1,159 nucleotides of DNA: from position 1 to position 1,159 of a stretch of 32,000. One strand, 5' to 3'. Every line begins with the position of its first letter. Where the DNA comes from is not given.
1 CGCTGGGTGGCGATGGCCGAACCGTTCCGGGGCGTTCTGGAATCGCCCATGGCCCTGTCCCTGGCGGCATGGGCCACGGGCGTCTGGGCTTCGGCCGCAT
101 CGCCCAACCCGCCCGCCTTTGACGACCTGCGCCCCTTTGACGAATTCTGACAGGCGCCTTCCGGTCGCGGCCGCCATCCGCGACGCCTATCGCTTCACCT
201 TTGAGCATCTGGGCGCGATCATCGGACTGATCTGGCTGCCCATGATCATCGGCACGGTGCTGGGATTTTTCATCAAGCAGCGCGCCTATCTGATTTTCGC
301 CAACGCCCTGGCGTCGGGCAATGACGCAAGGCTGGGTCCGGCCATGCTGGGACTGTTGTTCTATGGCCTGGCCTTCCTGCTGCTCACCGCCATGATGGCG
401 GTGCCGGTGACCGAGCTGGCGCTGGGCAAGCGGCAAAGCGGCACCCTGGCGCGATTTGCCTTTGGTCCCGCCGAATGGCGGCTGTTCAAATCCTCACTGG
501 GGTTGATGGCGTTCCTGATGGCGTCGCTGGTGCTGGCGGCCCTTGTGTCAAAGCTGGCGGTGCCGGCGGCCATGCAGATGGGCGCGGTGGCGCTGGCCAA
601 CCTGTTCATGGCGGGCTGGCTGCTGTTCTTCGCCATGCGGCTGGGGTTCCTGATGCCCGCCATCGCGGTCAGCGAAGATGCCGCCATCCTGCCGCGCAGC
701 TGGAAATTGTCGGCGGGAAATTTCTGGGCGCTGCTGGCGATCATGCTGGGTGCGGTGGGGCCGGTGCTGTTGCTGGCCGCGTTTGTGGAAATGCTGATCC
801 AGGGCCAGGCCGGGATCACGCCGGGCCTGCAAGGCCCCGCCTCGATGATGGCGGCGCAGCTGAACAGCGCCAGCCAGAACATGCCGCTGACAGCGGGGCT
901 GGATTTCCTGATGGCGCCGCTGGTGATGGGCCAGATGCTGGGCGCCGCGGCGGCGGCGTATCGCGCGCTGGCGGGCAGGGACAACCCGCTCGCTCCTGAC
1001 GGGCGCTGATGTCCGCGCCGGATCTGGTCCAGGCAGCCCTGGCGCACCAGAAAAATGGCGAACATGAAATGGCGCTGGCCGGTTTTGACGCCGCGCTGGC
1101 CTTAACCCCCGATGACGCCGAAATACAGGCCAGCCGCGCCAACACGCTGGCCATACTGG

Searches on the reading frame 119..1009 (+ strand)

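Call 9: search_protein_families(library=pfam, proteins=[window:119-1009:+], max_evalue=0.001)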
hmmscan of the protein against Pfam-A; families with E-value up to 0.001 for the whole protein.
window:119-1009:+ (296 aa): 0 families

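Call 51: search_protein_families(library=pfam, proteins=[window:119-1009:+], max_evalue=1)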
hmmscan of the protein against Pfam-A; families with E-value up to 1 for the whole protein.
window:119-1009:+ (296 aa): 1 family
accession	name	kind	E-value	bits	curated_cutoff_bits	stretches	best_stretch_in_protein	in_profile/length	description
PF20460.3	DUF6713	-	0.24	11.7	27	1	118-172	23-77/117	Family of unknown function (DUF6713)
